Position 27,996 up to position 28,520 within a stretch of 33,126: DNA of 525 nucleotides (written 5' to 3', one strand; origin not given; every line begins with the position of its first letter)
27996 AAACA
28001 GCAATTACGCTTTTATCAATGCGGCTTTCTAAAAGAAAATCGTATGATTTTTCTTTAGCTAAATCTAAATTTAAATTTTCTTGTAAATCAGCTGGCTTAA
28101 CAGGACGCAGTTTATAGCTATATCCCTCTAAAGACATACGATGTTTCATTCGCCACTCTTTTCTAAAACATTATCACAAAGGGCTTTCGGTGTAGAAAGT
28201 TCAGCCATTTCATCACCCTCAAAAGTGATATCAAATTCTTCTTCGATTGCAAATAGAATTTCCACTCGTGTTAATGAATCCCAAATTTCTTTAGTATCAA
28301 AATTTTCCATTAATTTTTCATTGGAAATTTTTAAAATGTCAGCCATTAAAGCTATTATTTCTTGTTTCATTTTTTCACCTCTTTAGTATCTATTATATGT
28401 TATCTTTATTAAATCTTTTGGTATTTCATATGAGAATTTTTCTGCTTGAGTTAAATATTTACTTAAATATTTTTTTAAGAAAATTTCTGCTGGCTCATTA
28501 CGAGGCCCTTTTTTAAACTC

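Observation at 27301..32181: Orphan five-gene FkbH / ACP / AAC(3)-fold / COG4310 / VOC cassette: predicted ACP-tethered glyceryl-type N-acylation module with no partner pathway in view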

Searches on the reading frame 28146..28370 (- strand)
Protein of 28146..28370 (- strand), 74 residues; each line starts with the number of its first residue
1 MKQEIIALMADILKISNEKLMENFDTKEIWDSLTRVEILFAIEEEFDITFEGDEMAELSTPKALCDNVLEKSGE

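Call 4: search_protein_families(library=pfam, proteins=[window:28146-28370:-], max_evalue=0.01)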
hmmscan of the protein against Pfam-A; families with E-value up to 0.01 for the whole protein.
window:28146-28370:- (74 aa): 2 families
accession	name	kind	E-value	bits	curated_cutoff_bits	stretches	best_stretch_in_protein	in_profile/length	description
PF00550.31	PP-binding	-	8.3e-08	32.8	20.8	1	3-66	1-65/67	Phosphopantetheine attachment site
PF14573.12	PP-binding_2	-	0.00081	20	32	1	17-69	31-85/96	Acyl-carrier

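Call 5: search_protein_families(library=ncbifam, proteins=[window:28146-28370:-], max_evalue=0.01)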
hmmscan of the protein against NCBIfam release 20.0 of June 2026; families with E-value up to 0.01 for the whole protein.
window:28146-28370:- (74 aa): 9 families
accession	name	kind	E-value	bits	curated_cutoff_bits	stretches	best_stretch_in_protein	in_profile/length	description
NF002148.0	PRK00982.1-2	subfamily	5.4e-06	26.2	71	1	3-71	7-77/79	acyl carrier protein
NF006031.0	PRK08172.1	equivalog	1.2e-05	25.8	76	1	30-68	36-74/82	acyl carrier protein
TIGR00517.1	acyl_carrier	equivalog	1.3e-05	24.9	70.45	1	3-62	6-67/77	acyl carrier protein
NF002150.0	PRK00982.1-4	subfamily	0.00014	22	66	1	8-70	13-77/80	acyl carrier protein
NF003464.0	PRK05087.1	equivalog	0.00019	21.4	68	1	1-61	3-67/78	D-alanine--poly(phosphoribitol) ligase subunit DltC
NF002149.0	PRK00982.1-3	equivalog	0.00019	21.3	106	1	29-68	34-73/78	acyl carrier protein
NF002147.0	PRK00982.1-1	equivalog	0.0009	19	84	1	28-62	38-71/83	acyl carrier protein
NF002151.0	PRK00982.1-5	equivalog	0.0012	19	92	1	8-60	11-65/78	acyl carrier protein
TIGR01688.1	dltC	equivalog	0.0028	17.7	52.35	1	2-50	1-51/73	D-alanine--poly(phosphoribitol) ligase subunit 2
